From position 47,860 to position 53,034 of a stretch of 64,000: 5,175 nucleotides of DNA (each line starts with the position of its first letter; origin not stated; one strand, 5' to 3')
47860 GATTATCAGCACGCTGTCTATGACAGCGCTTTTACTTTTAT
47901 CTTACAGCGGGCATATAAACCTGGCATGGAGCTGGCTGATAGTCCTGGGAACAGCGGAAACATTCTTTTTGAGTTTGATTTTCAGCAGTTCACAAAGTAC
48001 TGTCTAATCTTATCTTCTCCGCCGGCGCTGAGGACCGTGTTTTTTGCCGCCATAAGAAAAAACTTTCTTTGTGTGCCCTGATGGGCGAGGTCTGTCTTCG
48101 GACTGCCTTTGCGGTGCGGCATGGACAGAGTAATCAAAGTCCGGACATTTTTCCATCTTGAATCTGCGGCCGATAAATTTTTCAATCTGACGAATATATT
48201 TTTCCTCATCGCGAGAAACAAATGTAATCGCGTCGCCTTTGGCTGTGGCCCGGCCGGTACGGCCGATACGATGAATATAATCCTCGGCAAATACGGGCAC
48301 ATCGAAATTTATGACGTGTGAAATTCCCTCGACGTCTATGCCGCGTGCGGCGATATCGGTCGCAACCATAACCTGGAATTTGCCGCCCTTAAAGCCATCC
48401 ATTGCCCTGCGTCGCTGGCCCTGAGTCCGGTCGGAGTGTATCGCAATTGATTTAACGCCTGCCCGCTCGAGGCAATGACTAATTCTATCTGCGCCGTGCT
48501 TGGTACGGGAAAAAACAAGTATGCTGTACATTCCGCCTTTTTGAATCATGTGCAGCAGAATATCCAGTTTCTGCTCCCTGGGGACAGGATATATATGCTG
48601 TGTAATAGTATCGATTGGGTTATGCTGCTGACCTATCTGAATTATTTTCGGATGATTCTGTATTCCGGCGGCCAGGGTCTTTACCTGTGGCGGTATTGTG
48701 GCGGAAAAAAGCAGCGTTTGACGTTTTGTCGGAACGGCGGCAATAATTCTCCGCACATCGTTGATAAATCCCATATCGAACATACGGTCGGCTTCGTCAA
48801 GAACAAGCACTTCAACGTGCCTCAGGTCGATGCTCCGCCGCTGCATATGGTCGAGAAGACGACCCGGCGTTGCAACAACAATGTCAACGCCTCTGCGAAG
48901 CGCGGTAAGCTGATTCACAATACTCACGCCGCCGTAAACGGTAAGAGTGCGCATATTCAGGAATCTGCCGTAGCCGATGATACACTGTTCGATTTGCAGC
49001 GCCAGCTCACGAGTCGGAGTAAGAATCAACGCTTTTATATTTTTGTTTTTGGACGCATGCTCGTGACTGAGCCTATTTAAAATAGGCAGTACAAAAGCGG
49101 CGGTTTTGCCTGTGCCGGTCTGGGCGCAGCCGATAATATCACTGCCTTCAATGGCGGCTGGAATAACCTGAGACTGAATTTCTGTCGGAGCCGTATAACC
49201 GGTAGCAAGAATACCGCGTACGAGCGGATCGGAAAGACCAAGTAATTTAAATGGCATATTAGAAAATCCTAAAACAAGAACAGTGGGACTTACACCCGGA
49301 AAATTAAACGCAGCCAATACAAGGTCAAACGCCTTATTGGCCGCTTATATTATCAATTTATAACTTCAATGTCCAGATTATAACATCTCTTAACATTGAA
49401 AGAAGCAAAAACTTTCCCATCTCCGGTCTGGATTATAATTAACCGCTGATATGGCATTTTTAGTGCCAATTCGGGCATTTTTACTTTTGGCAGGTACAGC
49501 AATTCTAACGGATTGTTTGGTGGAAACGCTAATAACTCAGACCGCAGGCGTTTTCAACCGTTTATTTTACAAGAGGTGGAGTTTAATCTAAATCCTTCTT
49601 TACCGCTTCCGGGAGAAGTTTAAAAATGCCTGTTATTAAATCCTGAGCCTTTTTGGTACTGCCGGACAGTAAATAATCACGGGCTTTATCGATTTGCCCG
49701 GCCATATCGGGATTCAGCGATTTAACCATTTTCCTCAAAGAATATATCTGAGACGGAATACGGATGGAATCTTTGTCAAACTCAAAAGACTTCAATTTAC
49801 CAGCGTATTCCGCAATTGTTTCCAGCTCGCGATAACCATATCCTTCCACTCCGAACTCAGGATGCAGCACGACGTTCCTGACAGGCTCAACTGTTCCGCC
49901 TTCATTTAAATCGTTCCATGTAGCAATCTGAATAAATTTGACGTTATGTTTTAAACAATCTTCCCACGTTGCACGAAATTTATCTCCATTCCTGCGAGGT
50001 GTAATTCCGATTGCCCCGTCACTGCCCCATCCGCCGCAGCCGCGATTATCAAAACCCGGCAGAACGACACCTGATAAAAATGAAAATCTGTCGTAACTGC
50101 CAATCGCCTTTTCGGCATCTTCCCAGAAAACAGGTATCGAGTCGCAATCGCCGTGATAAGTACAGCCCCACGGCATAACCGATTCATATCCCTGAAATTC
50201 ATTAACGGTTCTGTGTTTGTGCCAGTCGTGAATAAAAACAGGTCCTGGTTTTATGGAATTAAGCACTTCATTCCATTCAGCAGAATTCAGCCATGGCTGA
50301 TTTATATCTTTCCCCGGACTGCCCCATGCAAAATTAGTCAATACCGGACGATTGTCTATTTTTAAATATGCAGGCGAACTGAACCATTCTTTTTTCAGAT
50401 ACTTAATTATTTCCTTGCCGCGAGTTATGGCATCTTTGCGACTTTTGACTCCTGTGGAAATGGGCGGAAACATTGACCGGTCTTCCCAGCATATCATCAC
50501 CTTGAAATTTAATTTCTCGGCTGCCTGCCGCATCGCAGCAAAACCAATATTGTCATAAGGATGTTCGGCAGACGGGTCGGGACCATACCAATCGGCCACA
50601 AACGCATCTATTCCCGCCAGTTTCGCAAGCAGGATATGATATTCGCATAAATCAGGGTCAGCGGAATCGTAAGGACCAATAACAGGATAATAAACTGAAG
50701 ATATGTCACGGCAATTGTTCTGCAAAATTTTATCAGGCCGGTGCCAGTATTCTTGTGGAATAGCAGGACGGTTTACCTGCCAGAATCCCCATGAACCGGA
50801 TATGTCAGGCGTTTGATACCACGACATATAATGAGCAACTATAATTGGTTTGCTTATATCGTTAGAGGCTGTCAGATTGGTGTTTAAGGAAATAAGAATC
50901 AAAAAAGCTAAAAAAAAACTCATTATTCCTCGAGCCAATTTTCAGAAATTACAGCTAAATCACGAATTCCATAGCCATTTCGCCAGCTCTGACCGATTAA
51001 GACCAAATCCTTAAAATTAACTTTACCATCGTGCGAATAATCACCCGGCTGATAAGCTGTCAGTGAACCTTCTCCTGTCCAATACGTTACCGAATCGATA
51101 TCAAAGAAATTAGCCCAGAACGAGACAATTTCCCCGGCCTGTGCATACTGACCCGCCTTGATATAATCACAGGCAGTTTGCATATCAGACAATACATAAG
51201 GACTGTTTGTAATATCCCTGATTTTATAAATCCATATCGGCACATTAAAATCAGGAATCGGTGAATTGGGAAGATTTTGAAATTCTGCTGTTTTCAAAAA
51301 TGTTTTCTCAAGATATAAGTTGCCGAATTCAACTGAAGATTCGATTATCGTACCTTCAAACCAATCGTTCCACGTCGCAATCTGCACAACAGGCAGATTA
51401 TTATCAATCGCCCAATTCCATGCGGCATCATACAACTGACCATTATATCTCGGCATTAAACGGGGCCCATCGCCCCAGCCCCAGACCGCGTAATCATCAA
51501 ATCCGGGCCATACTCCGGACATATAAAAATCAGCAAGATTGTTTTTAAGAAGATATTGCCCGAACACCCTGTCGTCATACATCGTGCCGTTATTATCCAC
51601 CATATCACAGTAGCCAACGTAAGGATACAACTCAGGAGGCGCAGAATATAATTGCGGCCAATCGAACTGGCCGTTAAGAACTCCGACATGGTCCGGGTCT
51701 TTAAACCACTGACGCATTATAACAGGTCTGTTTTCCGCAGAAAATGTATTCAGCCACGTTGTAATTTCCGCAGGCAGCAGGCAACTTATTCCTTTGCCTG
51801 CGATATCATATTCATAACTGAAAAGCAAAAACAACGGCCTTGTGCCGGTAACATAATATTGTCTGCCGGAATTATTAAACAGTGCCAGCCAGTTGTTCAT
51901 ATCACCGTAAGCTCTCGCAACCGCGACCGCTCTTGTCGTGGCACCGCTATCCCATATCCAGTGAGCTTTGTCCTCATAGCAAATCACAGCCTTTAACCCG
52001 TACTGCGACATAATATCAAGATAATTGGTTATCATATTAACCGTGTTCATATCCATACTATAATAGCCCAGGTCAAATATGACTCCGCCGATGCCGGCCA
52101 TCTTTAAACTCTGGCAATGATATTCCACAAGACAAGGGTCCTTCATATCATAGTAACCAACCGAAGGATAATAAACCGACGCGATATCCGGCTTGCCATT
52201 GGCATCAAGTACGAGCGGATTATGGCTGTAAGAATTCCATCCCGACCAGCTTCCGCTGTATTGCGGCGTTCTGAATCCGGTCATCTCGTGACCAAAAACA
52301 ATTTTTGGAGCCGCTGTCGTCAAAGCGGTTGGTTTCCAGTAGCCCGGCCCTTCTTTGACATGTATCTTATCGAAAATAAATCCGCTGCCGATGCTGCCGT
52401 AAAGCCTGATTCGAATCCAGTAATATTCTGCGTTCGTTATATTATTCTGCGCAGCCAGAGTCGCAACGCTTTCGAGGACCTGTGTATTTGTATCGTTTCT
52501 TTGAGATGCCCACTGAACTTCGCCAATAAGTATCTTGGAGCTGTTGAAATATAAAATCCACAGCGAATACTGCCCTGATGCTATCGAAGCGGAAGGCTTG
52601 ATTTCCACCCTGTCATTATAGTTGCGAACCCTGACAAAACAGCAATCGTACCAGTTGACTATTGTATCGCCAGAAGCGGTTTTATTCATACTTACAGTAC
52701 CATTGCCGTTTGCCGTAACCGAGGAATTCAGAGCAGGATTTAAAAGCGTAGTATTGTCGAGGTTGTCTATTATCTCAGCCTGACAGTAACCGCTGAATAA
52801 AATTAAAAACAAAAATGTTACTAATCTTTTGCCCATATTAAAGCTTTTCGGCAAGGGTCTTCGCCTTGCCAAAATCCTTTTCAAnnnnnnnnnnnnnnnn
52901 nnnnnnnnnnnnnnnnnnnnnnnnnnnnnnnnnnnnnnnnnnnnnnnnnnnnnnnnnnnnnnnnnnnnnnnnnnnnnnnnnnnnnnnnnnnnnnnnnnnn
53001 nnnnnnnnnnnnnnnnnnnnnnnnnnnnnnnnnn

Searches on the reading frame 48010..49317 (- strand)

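Call 50: search_protein_families(library=pfam, proteins=[window:48010-49317:-], max_evalue=0.000001)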
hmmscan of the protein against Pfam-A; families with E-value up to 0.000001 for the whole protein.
window:48010-49317:- (435 aa): 3 families
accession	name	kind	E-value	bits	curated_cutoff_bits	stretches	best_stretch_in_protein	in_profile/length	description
PF00270.35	DEAD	-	2.5e-50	170.9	26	1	45-214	1-166/167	DEAD/DEAH box helicase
PF00271.37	Helicase_C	-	3.7e-30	104.8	23.5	1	249-357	1-109/110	Helicase conserved C-terminal domain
PF04851.21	ResIII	-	5.8e-07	30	22.5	1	65-208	30-162/164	Type III restriction enzyme, res subunit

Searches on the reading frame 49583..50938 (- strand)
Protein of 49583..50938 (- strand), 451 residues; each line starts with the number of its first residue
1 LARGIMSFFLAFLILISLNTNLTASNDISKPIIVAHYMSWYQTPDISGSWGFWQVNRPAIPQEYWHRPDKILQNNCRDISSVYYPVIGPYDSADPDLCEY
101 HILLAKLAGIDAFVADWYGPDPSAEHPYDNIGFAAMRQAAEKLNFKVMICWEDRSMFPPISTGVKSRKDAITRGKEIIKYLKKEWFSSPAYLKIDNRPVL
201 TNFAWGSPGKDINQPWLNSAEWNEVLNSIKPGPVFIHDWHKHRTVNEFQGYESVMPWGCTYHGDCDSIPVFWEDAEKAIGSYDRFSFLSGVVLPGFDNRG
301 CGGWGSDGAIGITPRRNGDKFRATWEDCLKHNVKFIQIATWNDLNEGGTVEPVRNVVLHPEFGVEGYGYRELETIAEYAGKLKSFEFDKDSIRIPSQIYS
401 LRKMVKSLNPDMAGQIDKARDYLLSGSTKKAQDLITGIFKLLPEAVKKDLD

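Call 50: search_protein_families(library=pfam, proteins=[window:49583-50938:-], max_evalue=0.000001)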
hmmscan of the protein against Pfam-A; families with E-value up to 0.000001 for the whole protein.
window:49583-50938:- (451 aa): 2 families
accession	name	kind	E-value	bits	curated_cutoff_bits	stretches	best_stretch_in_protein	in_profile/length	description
PF16317.11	Glyco_hydro_99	-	2.8e-13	50.1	33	1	33-353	6-307/341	Glycosyl hydrolase family 99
PF03659.20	Glyco_hydro_71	-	1.3e-10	41.1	34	1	94-355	14-243/375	Glycosyl hydrolase family 71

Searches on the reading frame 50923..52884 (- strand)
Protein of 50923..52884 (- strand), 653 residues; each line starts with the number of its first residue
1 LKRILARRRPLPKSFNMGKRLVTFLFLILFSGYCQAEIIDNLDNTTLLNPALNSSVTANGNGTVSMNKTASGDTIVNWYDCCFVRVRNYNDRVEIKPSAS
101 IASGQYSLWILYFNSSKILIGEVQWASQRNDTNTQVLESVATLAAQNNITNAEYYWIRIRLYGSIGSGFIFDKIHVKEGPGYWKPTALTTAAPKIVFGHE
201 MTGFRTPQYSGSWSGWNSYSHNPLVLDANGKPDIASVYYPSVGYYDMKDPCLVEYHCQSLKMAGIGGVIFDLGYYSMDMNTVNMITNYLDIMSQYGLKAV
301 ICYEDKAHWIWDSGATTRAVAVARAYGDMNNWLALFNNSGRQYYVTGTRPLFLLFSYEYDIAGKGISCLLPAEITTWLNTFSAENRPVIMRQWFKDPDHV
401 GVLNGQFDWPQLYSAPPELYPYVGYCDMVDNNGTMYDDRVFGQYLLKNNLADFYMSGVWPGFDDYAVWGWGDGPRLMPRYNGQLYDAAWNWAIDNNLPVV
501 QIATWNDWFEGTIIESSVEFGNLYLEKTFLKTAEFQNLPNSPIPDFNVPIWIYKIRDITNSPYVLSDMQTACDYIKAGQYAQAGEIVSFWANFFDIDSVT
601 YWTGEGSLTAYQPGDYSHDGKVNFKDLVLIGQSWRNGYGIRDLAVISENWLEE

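Call 50: search_protein_families(library=pfam, proteins=[window:50923-52884:-], max_evalue=0.000001)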
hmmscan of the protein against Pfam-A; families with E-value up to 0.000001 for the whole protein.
window:50923-52884:- (653 aa): 1 family
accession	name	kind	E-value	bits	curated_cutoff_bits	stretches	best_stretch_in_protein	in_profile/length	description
PF16317.11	Glyco_hydro_99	-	7.8e-16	58.6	33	1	207-518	17-308/341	Glycosyl hydrolase family 99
